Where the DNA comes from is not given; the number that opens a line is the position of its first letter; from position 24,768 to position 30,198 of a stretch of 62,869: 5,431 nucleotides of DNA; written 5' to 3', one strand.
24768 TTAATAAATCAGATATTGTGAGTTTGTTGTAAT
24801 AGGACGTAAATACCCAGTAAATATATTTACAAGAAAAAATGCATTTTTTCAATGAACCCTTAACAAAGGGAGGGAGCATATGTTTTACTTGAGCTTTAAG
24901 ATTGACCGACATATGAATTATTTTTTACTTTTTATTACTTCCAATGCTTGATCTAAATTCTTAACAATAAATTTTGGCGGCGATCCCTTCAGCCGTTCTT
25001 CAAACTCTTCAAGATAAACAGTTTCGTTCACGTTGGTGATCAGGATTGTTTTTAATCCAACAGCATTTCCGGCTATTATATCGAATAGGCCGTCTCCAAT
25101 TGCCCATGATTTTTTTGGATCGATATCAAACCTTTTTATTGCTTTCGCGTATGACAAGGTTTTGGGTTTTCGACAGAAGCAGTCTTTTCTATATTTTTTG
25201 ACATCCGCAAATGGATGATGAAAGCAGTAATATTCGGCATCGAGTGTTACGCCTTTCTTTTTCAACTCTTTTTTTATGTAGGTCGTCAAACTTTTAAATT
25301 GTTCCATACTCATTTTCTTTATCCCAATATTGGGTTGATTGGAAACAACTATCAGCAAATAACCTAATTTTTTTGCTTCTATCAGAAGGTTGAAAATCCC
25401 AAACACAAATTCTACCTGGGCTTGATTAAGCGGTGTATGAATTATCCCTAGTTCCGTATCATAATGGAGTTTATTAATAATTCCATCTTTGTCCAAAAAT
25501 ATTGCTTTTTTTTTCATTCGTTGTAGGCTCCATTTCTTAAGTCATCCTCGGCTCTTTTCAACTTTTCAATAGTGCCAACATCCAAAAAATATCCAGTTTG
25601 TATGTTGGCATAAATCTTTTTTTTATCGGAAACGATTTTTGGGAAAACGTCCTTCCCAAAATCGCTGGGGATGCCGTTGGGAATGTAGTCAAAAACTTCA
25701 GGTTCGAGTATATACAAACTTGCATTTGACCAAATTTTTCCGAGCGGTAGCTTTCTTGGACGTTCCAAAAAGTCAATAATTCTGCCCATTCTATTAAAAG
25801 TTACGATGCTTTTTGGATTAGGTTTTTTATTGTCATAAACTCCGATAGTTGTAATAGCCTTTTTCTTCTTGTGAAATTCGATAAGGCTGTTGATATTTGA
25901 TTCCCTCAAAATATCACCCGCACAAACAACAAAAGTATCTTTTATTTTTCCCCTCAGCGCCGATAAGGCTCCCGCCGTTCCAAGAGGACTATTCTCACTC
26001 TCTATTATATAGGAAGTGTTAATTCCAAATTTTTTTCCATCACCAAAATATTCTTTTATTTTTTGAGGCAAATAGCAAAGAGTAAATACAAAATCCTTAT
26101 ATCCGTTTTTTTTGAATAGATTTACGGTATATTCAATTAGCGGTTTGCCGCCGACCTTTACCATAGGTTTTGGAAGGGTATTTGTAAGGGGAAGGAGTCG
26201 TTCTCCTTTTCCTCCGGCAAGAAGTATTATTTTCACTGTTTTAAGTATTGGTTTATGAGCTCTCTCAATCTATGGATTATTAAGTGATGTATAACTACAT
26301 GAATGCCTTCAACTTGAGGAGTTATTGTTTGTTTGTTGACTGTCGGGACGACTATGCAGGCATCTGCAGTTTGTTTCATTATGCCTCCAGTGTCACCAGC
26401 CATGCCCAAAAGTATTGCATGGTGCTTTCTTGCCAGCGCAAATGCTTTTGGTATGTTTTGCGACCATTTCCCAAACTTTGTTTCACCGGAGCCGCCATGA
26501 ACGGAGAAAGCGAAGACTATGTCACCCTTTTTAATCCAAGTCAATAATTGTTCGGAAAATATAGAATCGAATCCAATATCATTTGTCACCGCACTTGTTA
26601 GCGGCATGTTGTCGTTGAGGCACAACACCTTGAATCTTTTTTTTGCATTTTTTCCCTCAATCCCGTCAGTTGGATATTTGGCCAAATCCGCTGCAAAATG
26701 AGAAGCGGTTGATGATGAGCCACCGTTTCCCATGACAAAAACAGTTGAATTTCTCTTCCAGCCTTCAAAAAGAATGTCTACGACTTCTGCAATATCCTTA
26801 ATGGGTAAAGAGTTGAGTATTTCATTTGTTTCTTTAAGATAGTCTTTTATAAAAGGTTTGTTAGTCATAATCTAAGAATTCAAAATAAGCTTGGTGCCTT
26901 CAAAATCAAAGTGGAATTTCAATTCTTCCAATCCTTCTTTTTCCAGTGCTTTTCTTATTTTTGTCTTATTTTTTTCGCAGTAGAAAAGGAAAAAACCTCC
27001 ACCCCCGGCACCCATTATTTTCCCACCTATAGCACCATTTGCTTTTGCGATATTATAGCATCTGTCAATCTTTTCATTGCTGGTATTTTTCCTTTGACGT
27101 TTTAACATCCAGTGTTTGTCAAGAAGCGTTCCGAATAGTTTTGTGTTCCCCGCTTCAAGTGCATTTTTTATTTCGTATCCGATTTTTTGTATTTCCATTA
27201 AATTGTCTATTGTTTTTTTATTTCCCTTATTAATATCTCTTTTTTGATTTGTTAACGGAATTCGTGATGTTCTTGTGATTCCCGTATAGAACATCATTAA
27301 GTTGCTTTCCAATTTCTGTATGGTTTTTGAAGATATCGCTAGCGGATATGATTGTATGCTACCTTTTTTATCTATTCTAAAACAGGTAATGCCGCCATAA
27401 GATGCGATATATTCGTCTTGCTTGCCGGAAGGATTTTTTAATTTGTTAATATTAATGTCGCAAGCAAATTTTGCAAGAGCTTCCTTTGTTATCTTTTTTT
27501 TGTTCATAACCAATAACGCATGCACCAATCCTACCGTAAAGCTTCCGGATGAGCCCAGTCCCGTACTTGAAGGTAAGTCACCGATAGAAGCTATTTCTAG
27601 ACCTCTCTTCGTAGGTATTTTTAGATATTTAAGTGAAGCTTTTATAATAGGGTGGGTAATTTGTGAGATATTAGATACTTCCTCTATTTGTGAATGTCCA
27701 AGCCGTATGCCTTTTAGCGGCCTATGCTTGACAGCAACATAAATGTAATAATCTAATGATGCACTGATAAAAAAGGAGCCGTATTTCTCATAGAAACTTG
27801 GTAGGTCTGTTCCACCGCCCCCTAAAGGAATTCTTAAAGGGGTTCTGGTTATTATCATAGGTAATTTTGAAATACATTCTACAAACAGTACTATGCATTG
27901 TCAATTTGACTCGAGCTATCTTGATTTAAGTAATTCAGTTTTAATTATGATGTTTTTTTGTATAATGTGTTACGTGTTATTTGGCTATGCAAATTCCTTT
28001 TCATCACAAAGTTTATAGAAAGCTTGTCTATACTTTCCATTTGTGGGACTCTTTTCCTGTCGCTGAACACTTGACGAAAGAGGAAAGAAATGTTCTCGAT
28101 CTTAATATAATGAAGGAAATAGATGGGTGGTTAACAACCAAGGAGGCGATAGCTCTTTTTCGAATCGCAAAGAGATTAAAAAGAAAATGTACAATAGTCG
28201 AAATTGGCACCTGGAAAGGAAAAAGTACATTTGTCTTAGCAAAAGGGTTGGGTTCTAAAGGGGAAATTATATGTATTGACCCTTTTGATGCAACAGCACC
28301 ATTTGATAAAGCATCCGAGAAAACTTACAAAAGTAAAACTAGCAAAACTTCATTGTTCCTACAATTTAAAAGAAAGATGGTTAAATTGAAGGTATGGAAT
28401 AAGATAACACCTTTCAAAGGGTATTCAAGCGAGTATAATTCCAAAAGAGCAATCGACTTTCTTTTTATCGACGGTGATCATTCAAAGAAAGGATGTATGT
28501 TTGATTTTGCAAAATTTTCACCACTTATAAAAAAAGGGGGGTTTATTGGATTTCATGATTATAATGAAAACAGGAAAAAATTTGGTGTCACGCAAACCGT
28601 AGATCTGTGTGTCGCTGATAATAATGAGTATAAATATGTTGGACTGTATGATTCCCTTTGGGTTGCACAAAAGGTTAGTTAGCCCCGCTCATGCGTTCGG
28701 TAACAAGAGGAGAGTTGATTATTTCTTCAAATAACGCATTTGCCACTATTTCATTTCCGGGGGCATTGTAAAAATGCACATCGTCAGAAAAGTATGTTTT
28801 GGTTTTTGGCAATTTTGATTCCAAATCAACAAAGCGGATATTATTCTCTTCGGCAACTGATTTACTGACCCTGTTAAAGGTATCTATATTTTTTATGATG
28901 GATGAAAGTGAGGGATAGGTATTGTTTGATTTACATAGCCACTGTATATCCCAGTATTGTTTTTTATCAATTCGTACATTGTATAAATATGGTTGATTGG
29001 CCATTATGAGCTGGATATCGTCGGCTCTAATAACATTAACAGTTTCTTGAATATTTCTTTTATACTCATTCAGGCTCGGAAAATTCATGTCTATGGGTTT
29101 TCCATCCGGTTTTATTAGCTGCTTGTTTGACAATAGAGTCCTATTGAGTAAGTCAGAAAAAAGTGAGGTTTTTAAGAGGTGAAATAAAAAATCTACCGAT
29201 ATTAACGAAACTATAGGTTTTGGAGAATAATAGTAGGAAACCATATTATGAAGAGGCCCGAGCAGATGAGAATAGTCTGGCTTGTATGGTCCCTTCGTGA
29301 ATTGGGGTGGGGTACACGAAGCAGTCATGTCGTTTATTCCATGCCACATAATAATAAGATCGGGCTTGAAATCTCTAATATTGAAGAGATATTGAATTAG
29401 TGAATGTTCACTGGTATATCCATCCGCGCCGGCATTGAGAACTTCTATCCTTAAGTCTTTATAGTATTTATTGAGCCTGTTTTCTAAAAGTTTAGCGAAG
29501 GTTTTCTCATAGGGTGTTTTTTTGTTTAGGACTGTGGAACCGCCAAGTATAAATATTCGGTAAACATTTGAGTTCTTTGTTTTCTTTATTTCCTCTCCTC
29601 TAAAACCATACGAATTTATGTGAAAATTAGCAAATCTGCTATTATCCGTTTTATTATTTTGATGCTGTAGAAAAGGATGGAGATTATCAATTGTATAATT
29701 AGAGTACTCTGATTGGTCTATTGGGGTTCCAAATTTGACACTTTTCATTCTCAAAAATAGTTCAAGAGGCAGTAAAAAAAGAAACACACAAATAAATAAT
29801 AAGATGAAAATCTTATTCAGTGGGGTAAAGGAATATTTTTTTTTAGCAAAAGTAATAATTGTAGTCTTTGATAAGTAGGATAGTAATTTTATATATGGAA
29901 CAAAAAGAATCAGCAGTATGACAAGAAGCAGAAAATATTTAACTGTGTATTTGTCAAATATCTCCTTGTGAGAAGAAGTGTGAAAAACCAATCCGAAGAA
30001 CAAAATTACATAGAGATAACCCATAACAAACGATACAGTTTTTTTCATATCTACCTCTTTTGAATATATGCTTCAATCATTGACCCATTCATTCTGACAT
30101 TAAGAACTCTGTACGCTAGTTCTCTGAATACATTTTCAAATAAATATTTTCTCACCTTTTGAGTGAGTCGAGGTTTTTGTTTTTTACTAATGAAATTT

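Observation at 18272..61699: A ~43-kb glycan super-locus dominated by GT-C-like membrane enzymes and short Dpm1/GtrB-like GT2s, with no recognisable priming phosphoglycosyltransferase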

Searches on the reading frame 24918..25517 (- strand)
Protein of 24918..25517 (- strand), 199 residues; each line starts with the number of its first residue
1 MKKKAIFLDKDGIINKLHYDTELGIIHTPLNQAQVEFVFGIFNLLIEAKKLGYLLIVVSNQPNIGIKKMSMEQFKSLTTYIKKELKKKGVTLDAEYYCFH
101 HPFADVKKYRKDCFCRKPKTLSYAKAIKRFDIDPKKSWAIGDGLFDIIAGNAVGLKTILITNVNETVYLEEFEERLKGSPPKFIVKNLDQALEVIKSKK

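Call 3: search_protein_families(library=pfam, proteins=[window:24918-25517:-], max_evalue=0.01)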
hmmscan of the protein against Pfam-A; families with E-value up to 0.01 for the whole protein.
window:24918-25517:- (199 aa): 4 families
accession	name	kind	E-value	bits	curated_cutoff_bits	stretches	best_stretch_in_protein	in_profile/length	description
PF13242.12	Hydrolase_like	-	2.8e-11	43.6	22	1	115-190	2-74/75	HAD-hyrolase-like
PF13419.12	HAD_2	-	1e-10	42.5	23.8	1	109-159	127-177/178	Haloacid dehalogenase-like hydrolase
PF00702.32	Hydrolase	-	2.4e-07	31.8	26.4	1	102-154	140-191/191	haloacid dehalogenase-like hydrolase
PF08645.17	PNK3P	-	0.0045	17.2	22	1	41-142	34-125/161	Polynucleotide kinase 3 phosphatase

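Call 34: search_protein_families(library=ncbifam, proteins=[window:24918-25517:-], max_evalue=0.00001)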
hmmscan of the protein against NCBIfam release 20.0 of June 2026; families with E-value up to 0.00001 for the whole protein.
window:24918-25517:- (199 aa): 12 families
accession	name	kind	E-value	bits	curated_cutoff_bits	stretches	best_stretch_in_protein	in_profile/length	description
TIGR00213.1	GmhB_yaeD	subfamily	1.9e-36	125.4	149.6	1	4-164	2-155/176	D-glycero-beta-D-manno-heptose 1,7-bisphosphate 7-phosphatase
NF006506.0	PRK08942.1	equivalog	1.9e-33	115.5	178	1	2-195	2-177/182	D-glycero-beta-D-manno-heptose 1,7-bisphosphate 7-phosphatase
TIGR01656.1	Histidinol-ppas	subfamily_domain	3.3e-27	95.2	84.15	1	4-159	1-145/149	histidinol-phosphate phosphatase domain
TIGR01662.1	HAD-SF-IIIA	subfamily_domain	3.7e-25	88.7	44.6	1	4-162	1-140/141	HAD-IIIA family hydrolase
NF050049.1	HBPPhtaseGmhB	domain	1.9e-24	86.4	250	1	1-165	1-148/171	D-glycero-alpha-D-manno-heptose-1,7-bisphosphate 7-phosphatase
NF005264.0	PRK06769.1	equivalog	1.8e-17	63.7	217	1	2-197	3-173/175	HAD-IIIA family hydrolase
NF003937.0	PRK05446.1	equivalog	2.4e-16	59.7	443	1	1-162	1-150/355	bifunctional histidinol-phosphatase/imidazoleglycerol-phosphate dehydratase HisB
TIGR01261.1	hisB_Nterm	equivalog_domain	1.1e-13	51.1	140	1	4-160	2-146/161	histidinol-phosphatase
TIGR01668.1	YqeG_hyp_ppase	hypoth_equivalog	8e-07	28.7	89.1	0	116-166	90-141/170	YqeG family HAD IIIA-type phosphatase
NF009695.0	PRK13222.1-2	equivalog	2.3e-06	27.3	225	0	116-197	149-224/226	phosphoglycolate phosphatase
NF009804.0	PRK13288.1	equivalog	4.1e-06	26.4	218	1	114-198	135-213/215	pyrophosphatase PpaX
TIGR02253.1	CTE7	subfamily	7.2e-06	25.9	169.75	0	111-169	144-203/221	TIGR02253 family HAD-type hydrolase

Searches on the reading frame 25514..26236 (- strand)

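Call 3: search_protein_families(library=pfam, proteins=[window:25514-26236:-], max_evalue=0.01)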
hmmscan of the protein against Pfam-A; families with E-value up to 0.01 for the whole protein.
window:25514-26236:- (240 aa): 2 families
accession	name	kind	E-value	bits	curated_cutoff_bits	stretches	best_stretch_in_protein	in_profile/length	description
PF00483.29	NTP_transferase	-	6.4e-43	147.5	21.2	1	3-234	2-243/245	Nucleotidyl transferase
PF12804.13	NTP_transf_3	-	1.9e-09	38.4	27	1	4-142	2-131/160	MobA-like NTP transferase domain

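Call 34: search_protein_families(library=ncbifam, proteins=[window:25514-26236:-], max_evalue=0.00001)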
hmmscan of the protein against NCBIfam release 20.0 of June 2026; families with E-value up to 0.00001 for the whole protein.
window:25514-26236:- (240 aa): 27 families (the best 25 are shown)
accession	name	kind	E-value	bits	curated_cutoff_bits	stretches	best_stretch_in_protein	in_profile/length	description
NF052502.1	man1P_GTase_Rv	exception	9.6e-46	156.2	440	1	3-237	3-234/352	mannose-1-phosphate guanylyltransferase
NF045761.1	NAMPUrTaseMurU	equivalog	1.4e-35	123.2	250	1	1-230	1-224/226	N-acetylmuramate alpha-1-phosphate uridylyltransferase MurU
TIGR03992.1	Arch_glmU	subfamily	2.7e-35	122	292.1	1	1-221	1-215/393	bifunctional sugar-1-phosphate nucleotidylyltransferase/acetyltransferase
NF041313.1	UDPGP_AglF_Halo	equivalog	2.1e-27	96.1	400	1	1-232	1-233/234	UTP--glucose-1-phosphate uridylyltransferase AglF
TIGR01208.1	rmlA_long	equivalog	5.2e-27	94.7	320.25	1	2-230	1-231/353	glucose-1-phosphate thymidylyltransferase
NF003670.0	PRK05293.1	equivalog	2.4e-24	86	470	1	4-233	8-258/382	glucose-1-phosphate adenylyltransferase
TIGR02623.1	G1P_cyt_trans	equivalog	1.2e-23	83.8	300.25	2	1-65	1-65/255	glucose-1-phosphate cytidylyltransferase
NF041173.1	Sug_nt_acttase_Thmprot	equivalog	1.4e-23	83.5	600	1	1-221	1-215/405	bifunctional sugar-1-phosphate nucleotidylyltransferase/acetyltransferase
TIGR02091.1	glgC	equivalog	2.2e-22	79.6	424.9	1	4-230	4-256/364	glucose-1-phosphate adenylyltransferase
NF049965.1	GlMnHpPGnyltfHddC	equivalog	6.3e-22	78.3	300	1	1-225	1-213/221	D-glycero-D-manno-heptose 1-phosphate guanosyltransferase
TIGR01207.1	rmlA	equivalog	1.2e-17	64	360.65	1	3-229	2-232/286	glucose-1-phosphate thymidylyltransferase RfbA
NF002772.0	PRK02862.1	equivalog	8.2e-16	57.7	537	0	174-228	212-267/429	glucose-1-phosphate adenylyltransferase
NF012024.0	PRK15480.1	equivalog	1.6e-14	53.7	588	1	2-221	5-228/292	glucose-1-phosphate thymidylyltransferase RfbA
NF001947.0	PRK00725.1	subfamily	6.7e-14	51.5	470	1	92-233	123-287/426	glucose-1-phosphate adenylyltransferase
TIGR01099.1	galU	equivalog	8.1e-12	45.3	326.8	1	1-65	2-66/261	UTP--glucose-1-phosphate uridylyltransferase GalU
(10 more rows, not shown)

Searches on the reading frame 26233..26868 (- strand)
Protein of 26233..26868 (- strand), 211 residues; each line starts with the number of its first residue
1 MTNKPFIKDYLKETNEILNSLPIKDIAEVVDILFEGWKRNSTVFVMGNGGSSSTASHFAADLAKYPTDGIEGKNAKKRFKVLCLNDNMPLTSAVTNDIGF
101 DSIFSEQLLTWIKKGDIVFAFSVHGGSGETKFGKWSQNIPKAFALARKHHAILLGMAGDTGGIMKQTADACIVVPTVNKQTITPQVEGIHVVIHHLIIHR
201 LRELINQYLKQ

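Call 3: search_protein_families(library=pfam, proteins=[window:26233-26868:-], max_evalue=0.01)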
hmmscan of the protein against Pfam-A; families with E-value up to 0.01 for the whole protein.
window:26233-26868:- (211 aa): 2 families
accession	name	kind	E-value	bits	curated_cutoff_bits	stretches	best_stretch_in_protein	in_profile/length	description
PF13580.11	SIS_2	-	9.3e-08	32.6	27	1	10-128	2-117/138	SIS domain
PF01380.27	SIS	-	0.0052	17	25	0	100-180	39-110/131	SIS domain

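Call 34: search_protein_families(library=ncbifam, proteins=[window:26233-26868:-], max_evalue=0.00001)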
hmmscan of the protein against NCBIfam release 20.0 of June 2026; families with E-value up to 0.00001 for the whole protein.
window:26233-26868:- (211 aa): 5 families
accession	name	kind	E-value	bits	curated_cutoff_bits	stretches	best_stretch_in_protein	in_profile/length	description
TIGR00441.1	gmhA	equivalog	8.1e-24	84.4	209.45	1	30-199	1-151/154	D-sedoheptulose 7-phosphate isomerase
NF001628.0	PRK00414.1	equivalog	3e-20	72.6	265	1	10-199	9-184/192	D-sedoheptulose 7-phosphate isomerase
NF010546.0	PRK13936.1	equivalog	2e-17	63.6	276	1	23-207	26-190/197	phosphoheptose isomerase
NF010547.0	PRK13938.1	equivalog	3.6e-15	56.1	320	1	17-198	21-184/196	D-sedoheptulose 7-phosphate isomerase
NF008138.0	PRK10886.1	equivalog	1.2e-06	28.3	352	1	33-129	34-124/196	DnaA initiator-associating protein DiaA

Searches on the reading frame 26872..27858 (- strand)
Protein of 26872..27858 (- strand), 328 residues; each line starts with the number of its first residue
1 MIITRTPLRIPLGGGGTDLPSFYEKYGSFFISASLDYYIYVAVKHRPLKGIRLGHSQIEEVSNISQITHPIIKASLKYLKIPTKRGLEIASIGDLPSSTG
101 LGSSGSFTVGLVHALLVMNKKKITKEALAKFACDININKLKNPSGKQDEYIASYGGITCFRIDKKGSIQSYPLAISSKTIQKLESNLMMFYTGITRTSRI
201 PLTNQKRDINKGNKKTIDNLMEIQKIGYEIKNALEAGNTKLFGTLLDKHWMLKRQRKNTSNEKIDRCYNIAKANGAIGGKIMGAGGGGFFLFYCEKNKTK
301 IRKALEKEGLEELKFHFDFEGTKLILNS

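Call 3: search_protein_families(library=pfam, proteins=[window:26872-27858:-], max_evalue=0.01)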
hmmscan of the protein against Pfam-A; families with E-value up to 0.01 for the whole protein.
window:26872-27858:- (328 aa): 2 families
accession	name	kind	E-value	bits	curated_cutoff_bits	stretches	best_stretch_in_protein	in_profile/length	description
PF00288.32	GHMP_kinases_N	-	4.2e-12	46.6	22.3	1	73-156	4-87/87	GHMP kinases N terminal domain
PF08544.19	GHMP_kinases_C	-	5.5e-08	33.5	21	1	233-307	4-81/85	GHMP kinases C terminal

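Call 34: search_protein_families(library=ncbifam, proteins=[window:26872-27858:-], max_evalue=0.00001)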
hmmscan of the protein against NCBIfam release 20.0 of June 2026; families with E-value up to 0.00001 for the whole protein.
window:26872-27858:- (328 aa): 10 families
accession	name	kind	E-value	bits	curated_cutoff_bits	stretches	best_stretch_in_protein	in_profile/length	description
NF049969.1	GlMnHpPKinHddA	equivalog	1.5e-44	152.9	600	1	2-323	3-334/338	D-glycero-D-manno-heptose 7-phosphate kinase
TIGR00549.1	mevalon_kin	equivalog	2.8e-22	79.5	163.05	1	26-292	15-275/276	mevalonate kinase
NF009948.0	PRK13412.1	equivalog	4.4e-20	71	721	1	84-308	724-951/974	bifunctional fucokinase/fucose-1-phosphate guanylyltransferase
NF003036.0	PRK03926.1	equivalog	1e-16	60.9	403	1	26-308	20-282/302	mevalonate kinase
NF003006.0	PRK03817.1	equivalog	4.2e-13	49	443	1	208-315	227-335/352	galactokinase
NF002288.1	PRK01212.1-4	equivalog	1.6e-08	33.9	194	1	72-315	64-287/303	homoserine kinase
NF003705.0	PRK05322.1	equivalog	1.6e-07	30.4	385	0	214-298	269-353/388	galactokinase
NF003472.0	PRK05101.1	equivalog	1e-06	27.9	499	0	28-132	41-158/382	galactokinase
TIGR00131.1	gal_kin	equivalog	1.9e-06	27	226.65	0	76-128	102-152/388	galactokinase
NF040957.1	Arch_PMK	equivalog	4.1e-06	26.5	500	0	98-316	91-308/316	phosphomevalonate kinase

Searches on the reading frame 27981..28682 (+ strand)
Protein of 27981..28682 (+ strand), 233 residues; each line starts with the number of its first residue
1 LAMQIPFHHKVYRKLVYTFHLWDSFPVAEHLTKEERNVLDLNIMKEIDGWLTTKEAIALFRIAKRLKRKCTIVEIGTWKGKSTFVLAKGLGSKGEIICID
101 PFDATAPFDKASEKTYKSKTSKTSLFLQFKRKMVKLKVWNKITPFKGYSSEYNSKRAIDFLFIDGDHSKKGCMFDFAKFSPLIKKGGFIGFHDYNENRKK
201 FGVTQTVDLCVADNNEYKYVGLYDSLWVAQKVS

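Call 4: search_protein_families(library=pfam, proteins=[window:27981-28682:+], max_evalue=0.01)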
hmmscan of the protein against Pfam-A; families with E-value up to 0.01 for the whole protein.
window:27981-28682:+ (233 aa): 2 families
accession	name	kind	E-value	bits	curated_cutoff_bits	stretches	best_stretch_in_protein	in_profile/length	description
PF13578.12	Methyltransf_24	-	3.7e-19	70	26.3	1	73-194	1-105/105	Methyltransferase domain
PF01596.23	Methyltransf_3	-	4.7e-05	23.2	22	1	71-192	47-153/204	O-methyltransferase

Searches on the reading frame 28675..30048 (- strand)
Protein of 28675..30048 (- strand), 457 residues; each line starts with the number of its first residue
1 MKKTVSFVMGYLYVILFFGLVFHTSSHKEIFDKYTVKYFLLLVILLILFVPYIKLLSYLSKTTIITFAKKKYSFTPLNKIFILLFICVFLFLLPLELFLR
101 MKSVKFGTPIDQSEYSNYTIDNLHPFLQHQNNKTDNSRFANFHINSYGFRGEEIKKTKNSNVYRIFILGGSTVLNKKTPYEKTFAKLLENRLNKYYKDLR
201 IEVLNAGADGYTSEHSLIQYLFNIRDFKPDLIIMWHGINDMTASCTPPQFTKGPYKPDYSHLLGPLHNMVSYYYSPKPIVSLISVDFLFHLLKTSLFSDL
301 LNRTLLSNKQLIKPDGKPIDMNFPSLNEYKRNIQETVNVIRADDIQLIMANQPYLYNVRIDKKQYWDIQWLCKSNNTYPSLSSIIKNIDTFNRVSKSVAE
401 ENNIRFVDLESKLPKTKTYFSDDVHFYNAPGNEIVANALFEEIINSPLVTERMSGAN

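Call 4: search_protein_families(library=pfam, proteins=[window:28675-30048:-], max_evalue=0.01)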
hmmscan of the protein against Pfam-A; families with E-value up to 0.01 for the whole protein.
window:28675-30048:- (457 aa): 3 families
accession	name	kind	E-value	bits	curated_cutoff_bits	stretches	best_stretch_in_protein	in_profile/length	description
PF13472.12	Lipase_GDSL_2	-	4.5e-13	50.5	32.9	1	180-426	15-171/178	GDSL-like Lipase/Acylhydrolase family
PF00657.28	Lipase_GDSL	-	3e-08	34.5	23.6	1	168-439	4-208/208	GDSL-like Lipase/Acylhydrolase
PF25182.1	NonGDSL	-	0.0002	21.2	80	1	157-251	22-117/220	Non-GDSL lipase-like family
